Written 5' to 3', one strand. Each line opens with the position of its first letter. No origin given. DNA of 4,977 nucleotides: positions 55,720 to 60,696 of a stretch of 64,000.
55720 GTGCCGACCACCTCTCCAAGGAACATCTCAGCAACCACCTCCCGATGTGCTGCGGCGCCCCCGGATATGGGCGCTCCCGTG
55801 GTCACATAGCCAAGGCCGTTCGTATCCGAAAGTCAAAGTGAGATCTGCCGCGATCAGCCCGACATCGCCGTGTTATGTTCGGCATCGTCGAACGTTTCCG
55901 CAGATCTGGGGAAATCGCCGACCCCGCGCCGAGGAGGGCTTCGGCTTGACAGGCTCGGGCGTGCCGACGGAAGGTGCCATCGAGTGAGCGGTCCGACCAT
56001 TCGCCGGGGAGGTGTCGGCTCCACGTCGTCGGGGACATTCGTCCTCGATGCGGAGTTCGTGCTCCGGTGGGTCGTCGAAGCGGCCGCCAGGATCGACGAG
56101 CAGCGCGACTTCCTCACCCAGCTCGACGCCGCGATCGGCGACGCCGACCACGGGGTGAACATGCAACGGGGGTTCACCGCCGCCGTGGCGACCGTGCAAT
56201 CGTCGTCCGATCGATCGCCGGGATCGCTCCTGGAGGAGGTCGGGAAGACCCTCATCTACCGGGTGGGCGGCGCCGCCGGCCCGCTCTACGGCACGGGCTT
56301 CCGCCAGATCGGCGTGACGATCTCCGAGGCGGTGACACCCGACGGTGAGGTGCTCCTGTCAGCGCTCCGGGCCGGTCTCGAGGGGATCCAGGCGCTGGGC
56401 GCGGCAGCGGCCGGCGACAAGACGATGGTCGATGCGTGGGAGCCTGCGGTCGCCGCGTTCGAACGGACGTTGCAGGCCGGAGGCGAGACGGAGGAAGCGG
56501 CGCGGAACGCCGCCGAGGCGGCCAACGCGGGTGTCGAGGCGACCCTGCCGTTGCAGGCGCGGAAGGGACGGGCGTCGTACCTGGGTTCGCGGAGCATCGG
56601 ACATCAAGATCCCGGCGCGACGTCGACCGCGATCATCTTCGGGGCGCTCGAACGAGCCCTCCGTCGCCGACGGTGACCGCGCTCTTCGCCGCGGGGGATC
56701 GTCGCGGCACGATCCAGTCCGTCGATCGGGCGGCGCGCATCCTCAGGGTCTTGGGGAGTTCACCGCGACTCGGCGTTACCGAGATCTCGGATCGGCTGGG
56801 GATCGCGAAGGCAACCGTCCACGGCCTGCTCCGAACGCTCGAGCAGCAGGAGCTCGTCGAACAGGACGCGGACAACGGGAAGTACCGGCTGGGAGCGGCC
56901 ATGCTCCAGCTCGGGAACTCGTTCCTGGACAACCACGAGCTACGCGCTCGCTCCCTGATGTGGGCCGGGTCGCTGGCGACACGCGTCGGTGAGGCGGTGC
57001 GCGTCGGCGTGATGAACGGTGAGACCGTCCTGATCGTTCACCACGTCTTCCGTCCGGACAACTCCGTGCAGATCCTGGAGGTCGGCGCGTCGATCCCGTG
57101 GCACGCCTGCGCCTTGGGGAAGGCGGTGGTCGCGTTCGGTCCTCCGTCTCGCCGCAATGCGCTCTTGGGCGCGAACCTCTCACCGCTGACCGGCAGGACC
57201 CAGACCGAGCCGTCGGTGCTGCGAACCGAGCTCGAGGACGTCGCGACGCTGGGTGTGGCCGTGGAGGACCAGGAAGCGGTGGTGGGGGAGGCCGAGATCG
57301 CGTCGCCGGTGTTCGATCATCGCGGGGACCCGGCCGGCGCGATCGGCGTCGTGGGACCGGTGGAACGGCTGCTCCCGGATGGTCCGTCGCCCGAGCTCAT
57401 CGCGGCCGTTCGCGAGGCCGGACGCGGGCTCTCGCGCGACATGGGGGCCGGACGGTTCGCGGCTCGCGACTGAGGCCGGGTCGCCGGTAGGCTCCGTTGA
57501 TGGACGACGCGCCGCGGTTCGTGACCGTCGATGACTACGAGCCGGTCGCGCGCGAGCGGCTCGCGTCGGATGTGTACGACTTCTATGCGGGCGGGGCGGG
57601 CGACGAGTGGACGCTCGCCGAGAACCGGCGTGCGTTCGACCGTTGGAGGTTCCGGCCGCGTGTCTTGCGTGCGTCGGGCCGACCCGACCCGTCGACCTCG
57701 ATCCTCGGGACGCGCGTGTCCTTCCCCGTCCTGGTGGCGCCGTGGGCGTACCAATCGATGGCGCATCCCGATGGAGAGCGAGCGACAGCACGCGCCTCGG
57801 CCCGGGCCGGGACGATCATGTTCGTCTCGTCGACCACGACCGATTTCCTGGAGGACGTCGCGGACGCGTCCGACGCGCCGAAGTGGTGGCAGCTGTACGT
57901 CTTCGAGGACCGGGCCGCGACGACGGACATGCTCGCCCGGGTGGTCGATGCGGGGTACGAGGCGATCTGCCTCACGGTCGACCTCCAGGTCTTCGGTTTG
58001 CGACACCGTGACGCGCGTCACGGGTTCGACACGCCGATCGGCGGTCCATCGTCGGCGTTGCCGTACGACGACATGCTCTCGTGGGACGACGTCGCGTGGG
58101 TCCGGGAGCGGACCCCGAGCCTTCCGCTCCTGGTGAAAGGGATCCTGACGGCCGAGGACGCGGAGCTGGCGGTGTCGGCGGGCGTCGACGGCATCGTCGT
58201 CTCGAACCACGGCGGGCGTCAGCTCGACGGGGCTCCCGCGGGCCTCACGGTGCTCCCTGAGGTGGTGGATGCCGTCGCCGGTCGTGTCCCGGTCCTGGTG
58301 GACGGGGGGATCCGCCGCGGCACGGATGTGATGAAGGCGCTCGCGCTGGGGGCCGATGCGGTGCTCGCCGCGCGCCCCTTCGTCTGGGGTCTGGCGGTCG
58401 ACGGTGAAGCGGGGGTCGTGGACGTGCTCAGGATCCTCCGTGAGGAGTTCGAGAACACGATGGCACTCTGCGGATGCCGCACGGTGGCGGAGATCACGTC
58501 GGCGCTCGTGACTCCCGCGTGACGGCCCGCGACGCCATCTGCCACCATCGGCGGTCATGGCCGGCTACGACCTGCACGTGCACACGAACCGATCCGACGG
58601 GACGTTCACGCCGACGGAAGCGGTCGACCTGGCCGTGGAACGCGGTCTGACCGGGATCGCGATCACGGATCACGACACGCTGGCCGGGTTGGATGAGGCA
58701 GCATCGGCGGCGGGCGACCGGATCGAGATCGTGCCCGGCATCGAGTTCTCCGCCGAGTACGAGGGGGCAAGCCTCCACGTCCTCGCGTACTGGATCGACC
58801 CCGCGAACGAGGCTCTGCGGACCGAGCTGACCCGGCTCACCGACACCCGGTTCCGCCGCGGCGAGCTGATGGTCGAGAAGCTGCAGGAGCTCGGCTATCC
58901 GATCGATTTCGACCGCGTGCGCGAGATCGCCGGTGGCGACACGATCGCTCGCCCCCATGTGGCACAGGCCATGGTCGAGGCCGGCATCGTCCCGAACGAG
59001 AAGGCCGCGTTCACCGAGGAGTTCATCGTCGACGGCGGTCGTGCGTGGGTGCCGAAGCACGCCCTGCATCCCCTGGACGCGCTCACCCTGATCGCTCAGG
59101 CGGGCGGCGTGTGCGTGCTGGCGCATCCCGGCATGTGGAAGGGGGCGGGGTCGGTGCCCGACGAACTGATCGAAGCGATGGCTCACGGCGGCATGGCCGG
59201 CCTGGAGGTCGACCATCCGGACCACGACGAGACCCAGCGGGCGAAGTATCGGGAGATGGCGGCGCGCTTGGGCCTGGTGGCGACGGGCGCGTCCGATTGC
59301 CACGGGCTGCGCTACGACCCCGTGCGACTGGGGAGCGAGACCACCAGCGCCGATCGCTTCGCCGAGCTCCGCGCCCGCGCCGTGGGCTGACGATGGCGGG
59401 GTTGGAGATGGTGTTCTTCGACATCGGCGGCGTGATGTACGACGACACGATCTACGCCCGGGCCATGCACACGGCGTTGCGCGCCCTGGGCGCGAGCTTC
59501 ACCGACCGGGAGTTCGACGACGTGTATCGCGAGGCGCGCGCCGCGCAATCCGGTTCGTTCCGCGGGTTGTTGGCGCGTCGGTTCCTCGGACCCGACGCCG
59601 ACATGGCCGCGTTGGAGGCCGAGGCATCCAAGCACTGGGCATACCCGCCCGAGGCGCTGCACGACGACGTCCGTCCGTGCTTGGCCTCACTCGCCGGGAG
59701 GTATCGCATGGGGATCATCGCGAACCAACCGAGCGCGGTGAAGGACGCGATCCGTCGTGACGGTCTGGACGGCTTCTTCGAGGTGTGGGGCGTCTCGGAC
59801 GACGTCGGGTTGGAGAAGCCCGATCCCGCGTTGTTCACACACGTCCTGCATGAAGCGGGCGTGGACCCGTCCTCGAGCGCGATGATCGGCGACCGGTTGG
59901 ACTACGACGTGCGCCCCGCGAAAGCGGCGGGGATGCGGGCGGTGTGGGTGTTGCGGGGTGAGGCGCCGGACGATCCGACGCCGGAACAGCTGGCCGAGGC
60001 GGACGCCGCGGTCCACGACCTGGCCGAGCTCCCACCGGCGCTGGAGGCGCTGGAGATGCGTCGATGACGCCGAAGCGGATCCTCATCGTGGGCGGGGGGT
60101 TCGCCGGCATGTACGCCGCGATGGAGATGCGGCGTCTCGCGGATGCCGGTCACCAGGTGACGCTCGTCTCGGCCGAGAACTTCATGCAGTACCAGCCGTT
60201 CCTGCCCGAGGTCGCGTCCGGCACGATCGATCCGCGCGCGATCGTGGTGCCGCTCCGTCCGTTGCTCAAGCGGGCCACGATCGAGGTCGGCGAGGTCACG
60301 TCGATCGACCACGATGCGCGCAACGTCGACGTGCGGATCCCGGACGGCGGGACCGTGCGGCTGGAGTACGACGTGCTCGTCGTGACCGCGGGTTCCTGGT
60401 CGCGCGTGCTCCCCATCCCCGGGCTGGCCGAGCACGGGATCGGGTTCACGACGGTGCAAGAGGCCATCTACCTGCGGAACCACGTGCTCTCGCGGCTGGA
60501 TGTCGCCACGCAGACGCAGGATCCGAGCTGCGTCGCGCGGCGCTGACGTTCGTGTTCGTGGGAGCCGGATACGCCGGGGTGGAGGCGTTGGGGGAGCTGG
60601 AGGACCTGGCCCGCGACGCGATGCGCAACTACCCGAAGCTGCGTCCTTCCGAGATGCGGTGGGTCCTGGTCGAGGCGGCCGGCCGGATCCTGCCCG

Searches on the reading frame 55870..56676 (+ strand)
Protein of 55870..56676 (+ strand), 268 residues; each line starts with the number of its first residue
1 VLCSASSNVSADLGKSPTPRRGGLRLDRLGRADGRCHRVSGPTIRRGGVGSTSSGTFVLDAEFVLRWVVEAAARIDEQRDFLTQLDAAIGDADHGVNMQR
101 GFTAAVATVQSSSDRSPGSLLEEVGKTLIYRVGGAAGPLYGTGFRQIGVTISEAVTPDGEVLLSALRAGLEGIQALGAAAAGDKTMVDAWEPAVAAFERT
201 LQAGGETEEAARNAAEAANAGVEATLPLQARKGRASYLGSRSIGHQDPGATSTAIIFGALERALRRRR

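Call 27: search_protein_families(library=pfam, proteins=[window:55870-56676:+], max_evalue=0.001)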
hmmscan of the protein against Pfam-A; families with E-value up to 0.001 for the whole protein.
window:55870-56676:+ (268 aa): 1 family
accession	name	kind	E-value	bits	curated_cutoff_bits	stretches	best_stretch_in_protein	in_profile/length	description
PF02734.22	Dak2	-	2.4e-51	174.5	27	1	88-260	1-172/174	DAK2 domain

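Call 84: search_protein_families(library=ncbifam, proteins=[window:55870-56676:+], max_evalue=1e-10)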
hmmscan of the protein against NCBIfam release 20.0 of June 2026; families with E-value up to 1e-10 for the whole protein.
window:55870-56676:+ (268 aa): 3 families
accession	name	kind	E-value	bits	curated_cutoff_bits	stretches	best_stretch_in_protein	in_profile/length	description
TIGR02365.1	dha_L_ycgS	equivalog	2.5e-65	219.9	138.3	1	65-260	2-194/196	dihydroxyacetone kinase subunit DhaL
NF011049.0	PRK14479.1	subfamily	4.2e-56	190.7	492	1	60-265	360-567/568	dihydroxyacetone kinase family protein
TIGR02361.1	dak_ATP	equivalog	6.4e-31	107.6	574.95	1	57-260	378-582/583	glycerone kinase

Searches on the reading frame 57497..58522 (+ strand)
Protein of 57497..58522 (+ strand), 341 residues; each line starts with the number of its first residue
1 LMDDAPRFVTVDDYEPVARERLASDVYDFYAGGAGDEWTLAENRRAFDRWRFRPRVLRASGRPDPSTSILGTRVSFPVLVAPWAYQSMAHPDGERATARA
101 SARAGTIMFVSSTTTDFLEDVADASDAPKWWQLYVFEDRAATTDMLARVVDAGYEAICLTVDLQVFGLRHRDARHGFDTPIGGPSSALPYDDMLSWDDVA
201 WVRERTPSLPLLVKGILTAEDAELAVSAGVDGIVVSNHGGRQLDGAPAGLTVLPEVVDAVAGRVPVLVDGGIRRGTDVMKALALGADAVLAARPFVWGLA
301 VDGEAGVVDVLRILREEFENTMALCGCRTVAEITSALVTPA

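Call 79: search_protein_families(library=pfam, proteins=[window:57497-58522:+], max_evalue=0.00001)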
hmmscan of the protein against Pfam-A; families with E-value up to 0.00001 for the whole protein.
window:57497-58522:+ (341 aa): 4 families
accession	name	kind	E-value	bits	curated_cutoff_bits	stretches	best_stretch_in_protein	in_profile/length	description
PF01070.24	FMN_dh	-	2.1e-127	425.4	24.9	2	191-338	202-348/350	FMN-dependent dehydrogenase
PF03060.21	NMO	-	9.1e-09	35.6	28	1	212-318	139-246/331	Nitronate monooxygenase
PF00478.31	IMPDH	-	3.4e-08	33.3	25.6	1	197-291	134-235/345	IMP dehydrogenase / GMP reductase domain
PF05690.20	ThiG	-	1.5e-06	28.2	23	0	260-292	174-204/247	Thiazole biosynthesis protein ThiG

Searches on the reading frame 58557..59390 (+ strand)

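Call 79: search_protein_families(library=pfam, proteins=[window:58557-59390:+], max_evalue=0.00001)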
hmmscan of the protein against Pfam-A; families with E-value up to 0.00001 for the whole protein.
window:58557-59390:+ (277 aa): 1 family
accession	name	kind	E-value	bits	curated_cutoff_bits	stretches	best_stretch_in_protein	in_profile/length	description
PF02811.25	PHP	-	3.7e-11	44.1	26.4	1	5-68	1-69/164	PHP domain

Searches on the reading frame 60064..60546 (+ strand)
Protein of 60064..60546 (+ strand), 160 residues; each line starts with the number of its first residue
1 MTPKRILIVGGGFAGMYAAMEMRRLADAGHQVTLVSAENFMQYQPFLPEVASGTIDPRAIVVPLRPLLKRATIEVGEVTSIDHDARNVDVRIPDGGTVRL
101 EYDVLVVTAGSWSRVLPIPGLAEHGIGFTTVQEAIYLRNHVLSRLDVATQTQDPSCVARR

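Call 79: search_protein_families(library=pfam, proteins=[window:60064-60546:+], max_evalue=0.00001)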
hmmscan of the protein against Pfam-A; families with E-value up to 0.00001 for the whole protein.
window:60064-60546:+ (160 aa): 2 families
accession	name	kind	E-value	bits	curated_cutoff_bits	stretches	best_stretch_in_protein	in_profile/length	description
PF07992.20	Pyr_redox_2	-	2.4e-19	70.3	26.1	1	5-140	2-139/291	Pyridine nucleotide-disulphide oxidoreductase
PF01266.30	DAO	-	7e-10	39.4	27.9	0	5-38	1-31/353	FAD dependent oxidoreductase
